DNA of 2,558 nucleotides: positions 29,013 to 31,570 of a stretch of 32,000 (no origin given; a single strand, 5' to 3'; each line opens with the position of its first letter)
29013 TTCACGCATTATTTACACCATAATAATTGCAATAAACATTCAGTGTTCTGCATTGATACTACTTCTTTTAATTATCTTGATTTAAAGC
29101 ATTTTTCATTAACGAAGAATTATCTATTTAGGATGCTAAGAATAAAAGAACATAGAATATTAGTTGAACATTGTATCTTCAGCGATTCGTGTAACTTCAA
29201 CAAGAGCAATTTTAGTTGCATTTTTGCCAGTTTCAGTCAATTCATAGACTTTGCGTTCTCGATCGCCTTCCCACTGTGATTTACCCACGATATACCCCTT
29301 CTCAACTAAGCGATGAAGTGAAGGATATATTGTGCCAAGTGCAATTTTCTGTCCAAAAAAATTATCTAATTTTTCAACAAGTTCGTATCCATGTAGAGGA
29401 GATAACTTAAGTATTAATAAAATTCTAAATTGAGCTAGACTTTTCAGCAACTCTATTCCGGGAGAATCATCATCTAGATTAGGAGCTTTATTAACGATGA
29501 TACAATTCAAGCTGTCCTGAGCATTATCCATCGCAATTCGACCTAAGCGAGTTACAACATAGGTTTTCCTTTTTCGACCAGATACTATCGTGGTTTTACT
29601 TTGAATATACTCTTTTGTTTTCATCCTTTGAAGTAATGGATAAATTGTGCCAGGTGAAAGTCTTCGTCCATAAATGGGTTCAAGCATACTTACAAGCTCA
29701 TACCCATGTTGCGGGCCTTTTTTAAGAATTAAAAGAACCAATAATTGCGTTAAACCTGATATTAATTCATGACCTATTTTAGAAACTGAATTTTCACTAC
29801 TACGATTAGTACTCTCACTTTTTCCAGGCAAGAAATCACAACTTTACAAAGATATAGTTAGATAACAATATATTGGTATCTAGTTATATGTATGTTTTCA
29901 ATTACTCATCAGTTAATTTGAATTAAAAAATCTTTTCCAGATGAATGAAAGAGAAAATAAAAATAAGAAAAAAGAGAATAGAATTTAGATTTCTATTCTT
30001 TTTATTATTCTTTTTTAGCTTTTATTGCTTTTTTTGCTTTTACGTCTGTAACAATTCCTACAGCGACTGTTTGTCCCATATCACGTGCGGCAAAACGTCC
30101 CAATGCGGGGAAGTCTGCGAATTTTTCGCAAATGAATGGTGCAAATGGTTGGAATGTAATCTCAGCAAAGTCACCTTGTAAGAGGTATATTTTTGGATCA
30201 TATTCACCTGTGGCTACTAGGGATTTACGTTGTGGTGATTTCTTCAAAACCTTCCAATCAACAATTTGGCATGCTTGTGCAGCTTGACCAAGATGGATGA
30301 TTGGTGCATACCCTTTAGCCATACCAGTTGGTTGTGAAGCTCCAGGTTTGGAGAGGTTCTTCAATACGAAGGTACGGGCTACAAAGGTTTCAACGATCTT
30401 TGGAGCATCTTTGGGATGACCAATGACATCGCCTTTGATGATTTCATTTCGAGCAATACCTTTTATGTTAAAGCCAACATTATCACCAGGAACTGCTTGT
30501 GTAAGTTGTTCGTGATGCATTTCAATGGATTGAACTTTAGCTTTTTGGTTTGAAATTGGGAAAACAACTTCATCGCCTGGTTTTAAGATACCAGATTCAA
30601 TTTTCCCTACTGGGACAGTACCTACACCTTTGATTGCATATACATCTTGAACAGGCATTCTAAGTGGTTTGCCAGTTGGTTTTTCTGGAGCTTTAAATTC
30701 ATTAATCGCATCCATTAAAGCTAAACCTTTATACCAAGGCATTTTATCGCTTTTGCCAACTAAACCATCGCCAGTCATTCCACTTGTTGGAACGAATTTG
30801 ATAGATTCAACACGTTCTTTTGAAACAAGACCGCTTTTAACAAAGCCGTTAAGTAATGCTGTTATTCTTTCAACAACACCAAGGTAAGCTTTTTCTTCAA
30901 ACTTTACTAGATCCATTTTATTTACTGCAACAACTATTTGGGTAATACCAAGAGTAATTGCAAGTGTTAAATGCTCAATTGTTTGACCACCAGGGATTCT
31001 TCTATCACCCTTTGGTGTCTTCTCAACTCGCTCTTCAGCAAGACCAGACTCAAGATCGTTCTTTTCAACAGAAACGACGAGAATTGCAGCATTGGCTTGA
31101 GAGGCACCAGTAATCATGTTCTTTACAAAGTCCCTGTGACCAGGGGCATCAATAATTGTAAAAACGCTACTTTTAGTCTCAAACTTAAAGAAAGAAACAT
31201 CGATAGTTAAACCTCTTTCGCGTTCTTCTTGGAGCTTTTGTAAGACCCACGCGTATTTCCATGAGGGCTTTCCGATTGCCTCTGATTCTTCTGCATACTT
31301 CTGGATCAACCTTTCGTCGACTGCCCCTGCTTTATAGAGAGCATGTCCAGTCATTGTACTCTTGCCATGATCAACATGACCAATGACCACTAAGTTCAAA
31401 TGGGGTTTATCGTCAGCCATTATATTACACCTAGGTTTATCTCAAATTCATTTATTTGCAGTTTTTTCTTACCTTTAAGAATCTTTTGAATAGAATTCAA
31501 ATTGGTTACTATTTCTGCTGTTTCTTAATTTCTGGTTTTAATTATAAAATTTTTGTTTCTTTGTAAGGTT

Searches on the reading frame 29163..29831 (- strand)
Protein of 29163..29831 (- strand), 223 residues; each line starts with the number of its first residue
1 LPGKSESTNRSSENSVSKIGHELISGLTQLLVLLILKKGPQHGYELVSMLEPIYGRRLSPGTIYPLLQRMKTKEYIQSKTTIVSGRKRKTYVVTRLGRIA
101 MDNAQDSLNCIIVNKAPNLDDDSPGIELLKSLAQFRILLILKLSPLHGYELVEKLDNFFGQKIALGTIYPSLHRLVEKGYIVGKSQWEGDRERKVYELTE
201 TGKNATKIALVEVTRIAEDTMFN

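Call 21: search_protein_families(library=pfam, proteins=[window:29163-29831:-], max_evalue=0.001)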
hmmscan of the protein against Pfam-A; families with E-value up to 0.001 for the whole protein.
window:29163-29831:- (223 aa): 2 families
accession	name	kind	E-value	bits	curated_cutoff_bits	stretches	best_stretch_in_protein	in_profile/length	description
PF03551.20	PadR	-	2.6e-36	123.9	27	2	137-206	1-73/75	Transcriptional regulator PadR-like family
PF13601.12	HTH_34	-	7.5e-09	36.1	27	0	165-211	28-74/80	Winged helix DNA-binding domain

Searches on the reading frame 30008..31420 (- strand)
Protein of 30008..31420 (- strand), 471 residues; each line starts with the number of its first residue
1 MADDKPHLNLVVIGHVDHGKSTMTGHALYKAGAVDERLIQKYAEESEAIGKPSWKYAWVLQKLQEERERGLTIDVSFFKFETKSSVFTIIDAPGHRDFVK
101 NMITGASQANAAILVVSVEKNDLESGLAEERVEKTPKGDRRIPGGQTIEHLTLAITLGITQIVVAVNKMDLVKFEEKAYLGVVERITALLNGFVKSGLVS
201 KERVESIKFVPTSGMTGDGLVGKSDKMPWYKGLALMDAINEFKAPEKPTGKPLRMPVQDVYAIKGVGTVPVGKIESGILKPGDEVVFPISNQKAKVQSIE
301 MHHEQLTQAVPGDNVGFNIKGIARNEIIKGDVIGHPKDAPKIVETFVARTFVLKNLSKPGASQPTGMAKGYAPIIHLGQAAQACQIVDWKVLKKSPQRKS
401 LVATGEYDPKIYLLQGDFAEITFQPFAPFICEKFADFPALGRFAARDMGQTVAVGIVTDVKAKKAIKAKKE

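Call 21: search_protein_families(library=pfam, proteins=[window:30008-31420:-], max_evalue=0.001)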
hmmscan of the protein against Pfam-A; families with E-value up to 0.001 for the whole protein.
window:30008-31420:- (471 aa): 4 families
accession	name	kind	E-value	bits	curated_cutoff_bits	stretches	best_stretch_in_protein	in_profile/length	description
PF00009.33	GTP_EFTU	-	2.8e-47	161.2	26.5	1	5-240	1-183/188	Elongation factor Tu GTP binding domain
PF03144.31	GTP_EFTU_D2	-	4.3e-20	72.3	30.3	1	267-333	1-72/73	Elongation factor Tu domain 2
PF22594.2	GTP-eEF1A_C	-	1.5e-14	54.7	27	1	364-458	12-101/101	GTP-eEF1A C-terminal domain-like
PF03143.23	GTP_EFTU_D3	-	6.6e-12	46.1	27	1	341-460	3-105/106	Elongation factor Tu C-terminal domain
